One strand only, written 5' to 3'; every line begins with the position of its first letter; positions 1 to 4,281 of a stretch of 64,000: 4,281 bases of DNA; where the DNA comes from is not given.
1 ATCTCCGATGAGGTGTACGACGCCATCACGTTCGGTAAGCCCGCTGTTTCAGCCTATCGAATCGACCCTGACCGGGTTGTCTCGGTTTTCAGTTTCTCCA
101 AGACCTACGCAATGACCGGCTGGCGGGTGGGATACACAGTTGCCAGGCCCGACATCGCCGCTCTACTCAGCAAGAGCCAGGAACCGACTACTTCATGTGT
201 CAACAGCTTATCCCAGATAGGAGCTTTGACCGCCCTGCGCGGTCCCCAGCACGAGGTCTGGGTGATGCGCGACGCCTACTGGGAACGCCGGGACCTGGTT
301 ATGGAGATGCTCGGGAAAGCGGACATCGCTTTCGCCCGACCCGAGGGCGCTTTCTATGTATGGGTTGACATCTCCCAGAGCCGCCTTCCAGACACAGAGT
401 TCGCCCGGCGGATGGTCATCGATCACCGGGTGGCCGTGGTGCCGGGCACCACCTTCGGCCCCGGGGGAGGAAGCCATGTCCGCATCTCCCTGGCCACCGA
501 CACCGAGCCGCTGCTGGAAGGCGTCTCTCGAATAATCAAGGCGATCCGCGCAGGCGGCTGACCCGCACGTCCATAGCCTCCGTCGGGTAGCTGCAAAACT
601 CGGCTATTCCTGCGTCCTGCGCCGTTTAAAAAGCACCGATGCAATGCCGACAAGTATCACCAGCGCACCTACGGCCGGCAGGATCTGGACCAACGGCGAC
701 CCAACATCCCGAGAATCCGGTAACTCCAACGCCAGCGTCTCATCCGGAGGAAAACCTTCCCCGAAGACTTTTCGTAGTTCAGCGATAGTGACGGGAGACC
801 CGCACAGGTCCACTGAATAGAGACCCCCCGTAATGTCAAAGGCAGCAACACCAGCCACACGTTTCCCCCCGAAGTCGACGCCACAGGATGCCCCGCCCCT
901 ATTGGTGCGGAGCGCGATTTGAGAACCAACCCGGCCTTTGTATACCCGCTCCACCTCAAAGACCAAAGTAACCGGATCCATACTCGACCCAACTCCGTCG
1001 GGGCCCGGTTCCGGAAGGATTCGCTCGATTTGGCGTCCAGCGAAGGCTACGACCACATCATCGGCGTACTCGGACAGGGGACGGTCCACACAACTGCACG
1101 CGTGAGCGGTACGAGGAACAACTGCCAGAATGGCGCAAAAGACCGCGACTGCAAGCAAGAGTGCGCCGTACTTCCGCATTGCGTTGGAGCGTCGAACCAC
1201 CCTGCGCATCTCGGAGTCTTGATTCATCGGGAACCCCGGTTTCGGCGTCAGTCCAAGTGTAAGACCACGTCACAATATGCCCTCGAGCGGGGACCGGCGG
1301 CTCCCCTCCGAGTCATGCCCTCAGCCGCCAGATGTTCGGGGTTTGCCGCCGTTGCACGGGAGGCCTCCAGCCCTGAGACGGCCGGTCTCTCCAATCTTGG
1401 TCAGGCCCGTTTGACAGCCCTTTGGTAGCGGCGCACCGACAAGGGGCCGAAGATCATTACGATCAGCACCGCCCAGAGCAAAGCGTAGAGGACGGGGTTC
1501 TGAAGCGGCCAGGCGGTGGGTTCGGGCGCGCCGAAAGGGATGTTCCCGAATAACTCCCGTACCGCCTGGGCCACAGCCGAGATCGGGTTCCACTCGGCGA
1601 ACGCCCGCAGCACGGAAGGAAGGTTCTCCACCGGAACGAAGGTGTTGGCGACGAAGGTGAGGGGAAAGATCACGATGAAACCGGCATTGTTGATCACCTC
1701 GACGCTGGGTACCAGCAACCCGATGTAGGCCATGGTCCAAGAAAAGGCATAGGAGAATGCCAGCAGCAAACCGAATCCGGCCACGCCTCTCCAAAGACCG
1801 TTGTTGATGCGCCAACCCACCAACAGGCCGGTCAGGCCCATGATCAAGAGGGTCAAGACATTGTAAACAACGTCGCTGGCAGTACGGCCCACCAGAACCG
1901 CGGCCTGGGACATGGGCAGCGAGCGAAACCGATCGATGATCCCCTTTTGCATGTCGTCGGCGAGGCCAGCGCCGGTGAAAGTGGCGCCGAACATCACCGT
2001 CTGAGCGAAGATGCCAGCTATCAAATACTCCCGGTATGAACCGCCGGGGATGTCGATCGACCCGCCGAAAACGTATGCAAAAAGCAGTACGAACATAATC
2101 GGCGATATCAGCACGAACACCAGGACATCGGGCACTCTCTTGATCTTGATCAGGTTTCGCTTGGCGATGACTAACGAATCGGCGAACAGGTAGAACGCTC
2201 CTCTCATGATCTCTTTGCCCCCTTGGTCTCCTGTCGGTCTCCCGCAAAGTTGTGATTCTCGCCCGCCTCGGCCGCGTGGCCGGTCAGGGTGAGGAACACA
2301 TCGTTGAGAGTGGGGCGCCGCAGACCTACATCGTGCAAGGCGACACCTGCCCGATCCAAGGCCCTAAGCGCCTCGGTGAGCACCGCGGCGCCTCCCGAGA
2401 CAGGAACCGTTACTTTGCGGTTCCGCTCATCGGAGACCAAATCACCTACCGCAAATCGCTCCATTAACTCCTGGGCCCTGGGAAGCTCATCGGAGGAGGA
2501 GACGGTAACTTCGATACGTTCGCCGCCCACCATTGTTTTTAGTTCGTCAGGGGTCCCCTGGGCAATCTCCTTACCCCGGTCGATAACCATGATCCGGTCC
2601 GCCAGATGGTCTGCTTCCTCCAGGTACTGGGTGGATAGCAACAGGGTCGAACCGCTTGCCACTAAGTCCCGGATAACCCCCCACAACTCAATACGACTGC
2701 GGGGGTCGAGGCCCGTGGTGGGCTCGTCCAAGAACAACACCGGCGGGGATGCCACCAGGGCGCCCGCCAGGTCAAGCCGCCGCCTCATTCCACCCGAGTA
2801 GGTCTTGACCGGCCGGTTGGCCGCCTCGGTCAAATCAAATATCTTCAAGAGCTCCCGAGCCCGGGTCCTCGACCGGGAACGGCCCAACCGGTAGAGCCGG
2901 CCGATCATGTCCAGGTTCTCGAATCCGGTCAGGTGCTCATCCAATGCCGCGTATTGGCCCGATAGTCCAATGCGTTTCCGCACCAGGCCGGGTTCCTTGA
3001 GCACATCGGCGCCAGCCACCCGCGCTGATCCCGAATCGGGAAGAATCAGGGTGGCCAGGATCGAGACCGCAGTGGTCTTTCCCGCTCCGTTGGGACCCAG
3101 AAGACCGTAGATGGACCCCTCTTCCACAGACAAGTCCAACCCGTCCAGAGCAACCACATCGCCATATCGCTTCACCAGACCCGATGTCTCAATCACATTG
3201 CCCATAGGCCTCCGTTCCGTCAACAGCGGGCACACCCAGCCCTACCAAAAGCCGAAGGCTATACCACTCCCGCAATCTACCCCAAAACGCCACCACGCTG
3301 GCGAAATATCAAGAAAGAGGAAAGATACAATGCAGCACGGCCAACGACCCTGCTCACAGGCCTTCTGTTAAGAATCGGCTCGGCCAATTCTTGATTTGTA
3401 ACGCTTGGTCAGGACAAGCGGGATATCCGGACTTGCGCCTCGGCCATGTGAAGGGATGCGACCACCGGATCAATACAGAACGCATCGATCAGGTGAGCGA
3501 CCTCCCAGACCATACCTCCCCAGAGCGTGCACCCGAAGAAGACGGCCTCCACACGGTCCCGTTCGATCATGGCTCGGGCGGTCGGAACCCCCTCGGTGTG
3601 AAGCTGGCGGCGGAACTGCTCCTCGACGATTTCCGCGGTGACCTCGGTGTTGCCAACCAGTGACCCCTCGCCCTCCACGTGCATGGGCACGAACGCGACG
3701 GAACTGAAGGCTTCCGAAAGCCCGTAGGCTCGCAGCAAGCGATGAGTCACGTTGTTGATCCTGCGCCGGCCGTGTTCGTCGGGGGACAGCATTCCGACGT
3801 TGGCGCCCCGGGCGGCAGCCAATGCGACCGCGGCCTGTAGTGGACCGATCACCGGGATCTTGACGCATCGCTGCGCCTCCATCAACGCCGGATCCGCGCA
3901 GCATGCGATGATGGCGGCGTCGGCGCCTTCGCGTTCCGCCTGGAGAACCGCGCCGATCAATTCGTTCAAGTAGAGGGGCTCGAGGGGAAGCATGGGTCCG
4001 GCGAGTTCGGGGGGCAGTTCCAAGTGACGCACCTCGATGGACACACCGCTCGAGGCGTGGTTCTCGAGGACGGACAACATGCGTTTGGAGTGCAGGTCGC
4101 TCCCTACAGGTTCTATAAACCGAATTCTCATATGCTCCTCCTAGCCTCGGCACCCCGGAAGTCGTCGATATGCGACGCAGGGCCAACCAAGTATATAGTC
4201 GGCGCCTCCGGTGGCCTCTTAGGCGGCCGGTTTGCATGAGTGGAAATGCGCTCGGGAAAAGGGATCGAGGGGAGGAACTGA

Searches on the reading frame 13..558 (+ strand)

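Call 27: search_protein_families(library=pfam, max_evalue=0.00001, proteins=[window:13-558:+])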
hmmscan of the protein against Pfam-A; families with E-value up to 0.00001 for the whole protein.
window:13-558:+ (182 aa): 1 family
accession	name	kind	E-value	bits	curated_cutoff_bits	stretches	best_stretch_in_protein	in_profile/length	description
PF00155.27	Aminotran_1_2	-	6.9e-26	91.7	19.7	1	2-174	188-361/361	Aminotransferase class I and II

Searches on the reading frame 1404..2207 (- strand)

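Call 27: search_protein_families(library=pfam, max_evalue=0.00001, proteins=[window:1404-2207:-])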
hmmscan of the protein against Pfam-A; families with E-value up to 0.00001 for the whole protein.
window:1404-2207:- (268 aa): 2 families
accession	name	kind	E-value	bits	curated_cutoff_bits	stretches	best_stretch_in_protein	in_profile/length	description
PF01061.29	ABC2_membrane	-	2.2e-27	96.4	26.9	1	13-219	5-209/211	ABC-2 type transporter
PF12698.13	ABC2_membrane_3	-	8.1e-14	51.9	31.6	1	56-252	158-340/347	ABC-2 family transporter protein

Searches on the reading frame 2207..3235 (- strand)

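Call 27: search_protein_families(library=pfam, max_evalue=0.00001, proteins=[window:2207-3235:-])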
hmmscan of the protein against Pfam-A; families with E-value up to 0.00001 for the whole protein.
window:2207-3235:- (343 aa): 3 families
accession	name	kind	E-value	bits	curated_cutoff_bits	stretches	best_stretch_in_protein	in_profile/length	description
PF00005.33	ABC_tran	-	3.9e-30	105.7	25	1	30-174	1-137/137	ABC transporter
PF13304.12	AAA_21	-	1.5e-11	45.4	27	1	129-203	221-298/304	AAA domain, putative AbiEii toxin, Type IV TA system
PF13732.12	DrrA1-3_C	-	4.4e-08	34.2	27.4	1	227-316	1-79/81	ATP-binding protein DrrA1-3-like, C-terminal domain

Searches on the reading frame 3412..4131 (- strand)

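Call 27: search_protein_families(library=pfam, max_evalue=0.00001, proteins=[window:3412-4131:-])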
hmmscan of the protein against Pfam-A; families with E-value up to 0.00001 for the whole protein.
window:3412-4131:- (240 aa): 1 family
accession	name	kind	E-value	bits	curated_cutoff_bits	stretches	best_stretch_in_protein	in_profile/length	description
PF01177.27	Asp_Glu_race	-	3.8e-20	73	31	1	57-229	55-210/211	Asp/Glu/Hydantoin racemase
